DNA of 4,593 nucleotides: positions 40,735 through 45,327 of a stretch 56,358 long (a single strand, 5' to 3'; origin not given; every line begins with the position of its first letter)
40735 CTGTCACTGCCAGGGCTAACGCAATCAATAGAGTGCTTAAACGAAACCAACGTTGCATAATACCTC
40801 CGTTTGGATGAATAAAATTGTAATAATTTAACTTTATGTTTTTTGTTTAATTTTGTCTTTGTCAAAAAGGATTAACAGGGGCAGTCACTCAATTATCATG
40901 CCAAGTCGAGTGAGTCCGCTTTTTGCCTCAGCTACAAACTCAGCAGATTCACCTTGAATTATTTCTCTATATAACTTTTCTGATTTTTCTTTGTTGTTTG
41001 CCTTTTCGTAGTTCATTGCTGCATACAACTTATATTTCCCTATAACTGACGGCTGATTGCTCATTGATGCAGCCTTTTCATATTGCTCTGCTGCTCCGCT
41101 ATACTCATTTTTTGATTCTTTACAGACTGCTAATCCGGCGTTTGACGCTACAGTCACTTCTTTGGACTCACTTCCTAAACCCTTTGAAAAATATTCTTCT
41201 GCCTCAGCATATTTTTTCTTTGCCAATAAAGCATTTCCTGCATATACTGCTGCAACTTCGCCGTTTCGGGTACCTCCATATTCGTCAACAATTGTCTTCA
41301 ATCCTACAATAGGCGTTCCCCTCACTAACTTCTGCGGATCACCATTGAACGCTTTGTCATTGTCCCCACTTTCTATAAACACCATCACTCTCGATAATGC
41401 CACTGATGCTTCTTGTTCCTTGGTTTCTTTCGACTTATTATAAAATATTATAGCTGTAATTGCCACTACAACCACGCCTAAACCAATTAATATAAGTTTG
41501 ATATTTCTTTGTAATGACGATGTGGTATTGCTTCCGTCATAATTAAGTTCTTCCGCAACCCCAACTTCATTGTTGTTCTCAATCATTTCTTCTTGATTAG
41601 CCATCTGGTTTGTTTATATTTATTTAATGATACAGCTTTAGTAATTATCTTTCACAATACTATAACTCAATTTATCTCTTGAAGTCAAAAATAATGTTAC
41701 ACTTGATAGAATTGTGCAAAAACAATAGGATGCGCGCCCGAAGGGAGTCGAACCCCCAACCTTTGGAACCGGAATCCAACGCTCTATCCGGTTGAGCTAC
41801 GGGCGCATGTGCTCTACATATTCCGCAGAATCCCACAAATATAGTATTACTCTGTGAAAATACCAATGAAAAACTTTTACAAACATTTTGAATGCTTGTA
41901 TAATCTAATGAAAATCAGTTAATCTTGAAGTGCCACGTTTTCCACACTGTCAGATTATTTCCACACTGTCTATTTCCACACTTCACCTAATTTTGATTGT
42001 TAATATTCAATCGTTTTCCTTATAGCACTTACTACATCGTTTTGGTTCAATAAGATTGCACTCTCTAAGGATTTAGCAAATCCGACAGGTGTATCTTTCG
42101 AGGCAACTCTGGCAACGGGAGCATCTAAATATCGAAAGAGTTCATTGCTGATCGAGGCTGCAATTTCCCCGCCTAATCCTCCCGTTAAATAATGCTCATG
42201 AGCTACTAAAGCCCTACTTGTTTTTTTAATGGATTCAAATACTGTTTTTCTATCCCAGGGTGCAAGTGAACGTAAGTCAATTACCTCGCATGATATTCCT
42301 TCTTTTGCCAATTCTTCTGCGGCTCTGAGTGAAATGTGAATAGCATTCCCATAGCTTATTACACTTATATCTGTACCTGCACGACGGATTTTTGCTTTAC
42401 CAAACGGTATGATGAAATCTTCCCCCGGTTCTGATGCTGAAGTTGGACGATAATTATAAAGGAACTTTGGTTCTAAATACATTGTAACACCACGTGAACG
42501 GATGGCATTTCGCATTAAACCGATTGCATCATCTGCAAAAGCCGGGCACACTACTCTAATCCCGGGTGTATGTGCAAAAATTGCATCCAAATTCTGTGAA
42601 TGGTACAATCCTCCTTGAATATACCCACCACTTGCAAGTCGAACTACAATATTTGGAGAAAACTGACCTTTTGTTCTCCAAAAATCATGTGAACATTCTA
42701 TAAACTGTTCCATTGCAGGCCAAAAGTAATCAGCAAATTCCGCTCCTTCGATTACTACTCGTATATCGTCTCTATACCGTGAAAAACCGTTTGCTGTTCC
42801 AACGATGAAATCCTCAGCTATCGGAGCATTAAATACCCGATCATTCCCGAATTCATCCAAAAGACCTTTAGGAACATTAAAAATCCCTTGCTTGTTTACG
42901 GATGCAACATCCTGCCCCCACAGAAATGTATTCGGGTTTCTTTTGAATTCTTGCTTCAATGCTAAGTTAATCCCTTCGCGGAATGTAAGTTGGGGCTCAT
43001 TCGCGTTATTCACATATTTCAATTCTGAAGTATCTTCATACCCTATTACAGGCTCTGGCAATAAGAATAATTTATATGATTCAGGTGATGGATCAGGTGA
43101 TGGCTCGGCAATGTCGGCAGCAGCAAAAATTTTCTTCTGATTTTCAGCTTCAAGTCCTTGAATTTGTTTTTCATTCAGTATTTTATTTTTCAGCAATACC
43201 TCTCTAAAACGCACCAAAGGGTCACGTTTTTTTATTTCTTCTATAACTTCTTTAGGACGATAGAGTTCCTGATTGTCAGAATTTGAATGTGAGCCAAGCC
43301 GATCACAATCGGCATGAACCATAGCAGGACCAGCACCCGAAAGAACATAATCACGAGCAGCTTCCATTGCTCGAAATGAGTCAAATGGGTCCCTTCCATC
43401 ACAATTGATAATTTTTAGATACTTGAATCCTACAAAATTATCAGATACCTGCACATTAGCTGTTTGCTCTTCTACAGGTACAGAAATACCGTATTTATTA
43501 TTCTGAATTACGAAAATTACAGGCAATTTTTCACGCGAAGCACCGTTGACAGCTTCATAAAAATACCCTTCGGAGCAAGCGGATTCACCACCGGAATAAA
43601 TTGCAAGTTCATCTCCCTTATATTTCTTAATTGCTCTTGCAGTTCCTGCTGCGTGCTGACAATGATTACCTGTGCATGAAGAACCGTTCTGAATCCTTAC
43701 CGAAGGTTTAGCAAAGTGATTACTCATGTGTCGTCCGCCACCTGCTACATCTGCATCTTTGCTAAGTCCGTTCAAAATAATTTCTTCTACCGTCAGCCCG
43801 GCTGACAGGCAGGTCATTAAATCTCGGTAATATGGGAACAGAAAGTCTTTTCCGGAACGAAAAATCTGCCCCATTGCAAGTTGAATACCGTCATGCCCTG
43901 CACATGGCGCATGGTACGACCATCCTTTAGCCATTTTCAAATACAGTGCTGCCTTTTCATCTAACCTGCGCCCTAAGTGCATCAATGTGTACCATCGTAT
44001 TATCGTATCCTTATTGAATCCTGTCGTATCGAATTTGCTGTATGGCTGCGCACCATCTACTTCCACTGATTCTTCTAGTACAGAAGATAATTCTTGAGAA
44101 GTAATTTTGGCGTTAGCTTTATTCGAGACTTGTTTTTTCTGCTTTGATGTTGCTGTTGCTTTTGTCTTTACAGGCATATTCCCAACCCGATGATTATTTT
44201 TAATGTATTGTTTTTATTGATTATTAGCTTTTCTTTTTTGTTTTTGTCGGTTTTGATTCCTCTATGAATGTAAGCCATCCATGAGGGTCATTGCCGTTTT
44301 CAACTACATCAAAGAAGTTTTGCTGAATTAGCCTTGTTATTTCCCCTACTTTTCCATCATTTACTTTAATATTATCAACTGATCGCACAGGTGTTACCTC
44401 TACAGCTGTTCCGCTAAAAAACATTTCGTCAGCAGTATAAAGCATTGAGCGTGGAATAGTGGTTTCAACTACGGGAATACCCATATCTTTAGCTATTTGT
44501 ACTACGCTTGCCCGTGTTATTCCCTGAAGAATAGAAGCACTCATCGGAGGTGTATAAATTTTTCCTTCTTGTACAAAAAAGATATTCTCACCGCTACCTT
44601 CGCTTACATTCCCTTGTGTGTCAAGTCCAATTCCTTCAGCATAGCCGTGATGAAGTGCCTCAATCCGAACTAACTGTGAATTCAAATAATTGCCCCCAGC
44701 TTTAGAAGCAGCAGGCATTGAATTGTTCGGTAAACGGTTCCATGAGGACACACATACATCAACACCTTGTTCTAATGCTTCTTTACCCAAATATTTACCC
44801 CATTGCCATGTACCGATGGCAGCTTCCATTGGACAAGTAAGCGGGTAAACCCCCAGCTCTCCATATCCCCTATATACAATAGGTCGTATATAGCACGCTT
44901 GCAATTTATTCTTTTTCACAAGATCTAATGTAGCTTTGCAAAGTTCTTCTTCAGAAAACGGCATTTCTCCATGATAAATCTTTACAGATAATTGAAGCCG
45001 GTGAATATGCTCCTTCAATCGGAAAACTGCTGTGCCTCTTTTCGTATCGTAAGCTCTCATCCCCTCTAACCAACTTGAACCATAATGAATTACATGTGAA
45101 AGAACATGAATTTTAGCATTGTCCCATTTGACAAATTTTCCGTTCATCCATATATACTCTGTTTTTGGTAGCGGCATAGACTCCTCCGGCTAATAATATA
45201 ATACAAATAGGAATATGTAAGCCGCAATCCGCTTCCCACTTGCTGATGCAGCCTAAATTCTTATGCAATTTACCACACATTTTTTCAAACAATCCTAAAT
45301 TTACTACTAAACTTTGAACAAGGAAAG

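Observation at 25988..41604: Terminator-bounded ~15 kb co-directional unit: YfgM-like TPR gene plus four back-to-back T9SS-cargo genes, a candidate multi-component cell-surface apparatus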

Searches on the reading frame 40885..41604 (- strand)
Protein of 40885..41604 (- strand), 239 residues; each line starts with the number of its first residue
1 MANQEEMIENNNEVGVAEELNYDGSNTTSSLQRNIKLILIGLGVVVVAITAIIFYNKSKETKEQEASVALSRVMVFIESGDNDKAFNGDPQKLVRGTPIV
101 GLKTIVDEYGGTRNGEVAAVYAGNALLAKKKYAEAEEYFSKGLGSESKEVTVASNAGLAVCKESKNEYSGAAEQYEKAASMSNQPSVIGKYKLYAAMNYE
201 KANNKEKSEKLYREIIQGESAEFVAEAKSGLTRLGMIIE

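Call 5: search_protein_families(library=pfam, proteins=[window:40885-41604:-], max_evalue=0.01)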
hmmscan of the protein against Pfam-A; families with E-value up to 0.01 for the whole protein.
window:40885-41604:- (239 aa): 5 families
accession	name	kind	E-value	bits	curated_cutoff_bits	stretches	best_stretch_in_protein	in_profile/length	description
PF09976.15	TPR_21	-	1.2e-07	32.1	25.5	1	32-179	5-140/193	Tetratricopeptide repeat-like domain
PF07719.23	TPR_2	-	4.6e-05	23.7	27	0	121-143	6-28/34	Tetratricopeptide repeat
PF13424.12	TPR_12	-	0.0014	19.2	30.1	0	118-182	3-75/77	Tetratricopeptide repeat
PF13432.12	TPR_16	-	0.0026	18.6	32.7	0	123-179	4-58/65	Tetratricopeptide repeat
PF00515.34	TPR_1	-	0.0065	16.7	27.8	0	123-143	8-28/34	Tetratricopeptide repeat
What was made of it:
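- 40885..41604 (-): gTPR: 239-aa YfgM-like protein. It has a roughly 35-aa cytoplasmic N-terminus, one transmembrane helix and a TPR_21 domain. Pfam PF09976 scores 32.1 bits against a cut-off of 25.5 (call 5).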

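Call 6: search_protein_families(library=ncbifam, proteins=[window:40885-41604:-], max_evalue=0.01)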
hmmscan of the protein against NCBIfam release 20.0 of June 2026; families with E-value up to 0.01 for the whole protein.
window:40885-41604:- (239 aa): 4 families
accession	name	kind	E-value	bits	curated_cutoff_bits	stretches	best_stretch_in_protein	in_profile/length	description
TIGR02917.1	PEP_TPR_lipo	equivalog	0.00016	19.7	312.2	1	120-216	469-560/899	XrtA/PEP-CTERM system TPR-repeat protein PrsT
TIGR02795.1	tol_pal_ybgF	equivalog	0.00067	20.2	90.1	0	102-149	25-72/119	tol-pal system protein YbgF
NF047373.1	BB0259_flg_lyt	exception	0.00078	18.3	234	1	84-219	172-316/705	flagellar assembly lytic transglycosylase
TIGR02552.1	LcrH_SycD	equivalog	0.0013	18.4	104.8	1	126-212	28-109/136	SycD/LcrH family type III secretion system chaperone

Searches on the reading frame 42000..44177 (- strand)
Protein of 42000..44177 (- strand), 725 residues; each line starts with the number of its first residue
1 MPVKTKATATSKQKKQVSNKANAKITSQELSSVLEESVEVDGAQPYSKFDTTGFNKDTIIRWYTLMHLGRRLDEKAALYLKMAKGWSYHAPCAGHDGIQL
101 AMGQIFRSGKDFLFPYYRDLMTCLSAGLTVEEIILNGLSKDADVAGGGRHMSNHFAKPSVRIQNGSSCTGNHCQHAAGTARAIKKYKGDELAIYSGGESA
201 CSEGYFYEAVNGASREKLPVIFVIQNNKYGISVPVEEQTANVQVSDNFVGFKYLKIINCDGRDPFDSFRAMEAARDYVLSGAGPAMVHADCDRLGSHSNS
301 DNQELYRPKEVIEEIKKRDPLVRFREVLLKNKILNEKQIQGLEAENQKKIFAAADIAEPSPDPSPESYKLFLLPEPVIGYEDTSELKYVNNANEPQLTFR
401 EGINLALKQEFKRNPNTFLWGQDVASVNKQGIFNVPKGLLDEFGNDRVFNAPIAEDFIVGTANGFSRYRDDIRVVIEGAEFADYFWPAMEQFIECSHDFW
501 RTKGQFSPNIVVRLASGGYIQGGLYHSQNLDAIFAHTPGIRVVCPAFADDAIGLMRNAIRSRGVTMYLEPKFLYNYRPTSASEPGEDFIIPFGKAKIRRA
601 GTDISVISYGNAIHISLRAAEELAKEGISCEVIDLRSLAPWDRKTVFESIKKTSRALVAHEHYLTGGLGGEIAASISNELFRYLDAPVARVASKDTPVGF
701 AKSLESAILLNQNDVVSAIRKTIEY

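Call 15: search_protein_families(library=pfam, proteins=[window:42000-44177:-], max_evalue=0.0001)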
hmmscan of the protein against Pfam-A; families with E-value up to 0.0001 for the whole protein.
window:42000-44177:- (725 aa): 3 families
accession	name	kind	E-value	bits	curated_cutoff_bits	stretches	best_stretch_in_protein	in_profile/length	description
PF00676.26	E1_dh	-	4.5e-56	190.4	22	1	66-365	4-299/300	Dehydrogenase E1 component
PF02780.25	Transketolase_C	-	8.1e-38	129.6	25.9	1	593-715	1-124/124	Transketolase, C-terminal domain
PF02779.29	Transket_pyr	-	2.1e-24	86.5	27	1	397-574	3-172/174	Transketolase, pyrimidine binding domain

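Call 78: search_protein_families(library=ncbifam, proteins=[window:42000-44177:-], max_evalue=0.001)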
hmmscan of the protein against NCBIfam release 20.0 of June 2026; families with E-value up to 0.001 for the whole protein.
window:42000-44177:- (725 aa): 10 families
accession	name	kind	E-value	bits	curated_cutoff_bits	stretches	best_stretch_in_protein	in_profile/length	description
NF006667.0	PRK09212.1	subfamily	1.2e-76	257.7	321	1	396-724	3-324/327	pyruvate dehydrogenase complex E1 component subunit beta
NF008854.0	PRK11892.1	equivalog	9e-76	255.4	454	1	387-723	132-462/464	pyruvate dehydrogenase complex E1 component subunit beta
TIGR03181.1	PDH_E1_alph_x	equivalog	3.2e-60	203.8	411.35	1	52-367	19-321/341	pyruvate dehydrogenase (acetyl-transferring) E1 component subunit alpha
TIGR03182.1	PDH_E1_alph_y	equivalog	2.8e-48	164.4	393.85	1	57-367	2-308/315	pyruvate dehydrogenase (acetyl-transferring) E1 component subunit alpha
NF004559.0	PRK05899.2-5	equivalog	5.4e-31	107.5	488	2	396-724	317-625/627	transketolase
TIGR00204.1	dxs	equivalog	1e-18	67.2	465.95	1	589-722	482-614/616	1-deoxy-D-xylulose-5-phosphate synthase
NF003933.0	PRK05444.2-2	equivalog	1.2e-14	53.8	395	1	447-722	336-604/606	1-deoxy-D-xylulose-5-phosphate synthase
NF004556.0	PRK05899.2-2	equivalog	4.1e-14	51.8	575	1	585-721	503-636/639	transketolase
NF008968.0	PRK12315.1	subfamily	2.5e-07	29.4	510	1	516-695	379-556/582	1-deoxy-D-xylulose-5-phosphate synthase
NF041170.1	Oxoac_fdxalpha_Archa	equivalog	3.6e-05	22.3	800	1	602-673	520-591/636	2-oxoacid:ferredoxin oxidoreductase subunit alpha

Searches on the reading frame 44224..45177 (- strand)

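Call 15: search_protein_families(library=pfam, proteins=[window:44224-45177:-], max_evalue=0.0001)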
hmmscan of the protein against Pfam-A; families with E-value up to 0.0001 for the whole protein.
window:44224-45177:- (317 aa): 1 family
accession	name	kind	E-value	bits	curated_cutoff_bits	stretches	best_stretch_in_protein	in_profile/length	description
PF01063.24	Aminotran_4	-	2.1e-48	165.6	28.5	1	38-267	4-223/223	Amino-transferase class IV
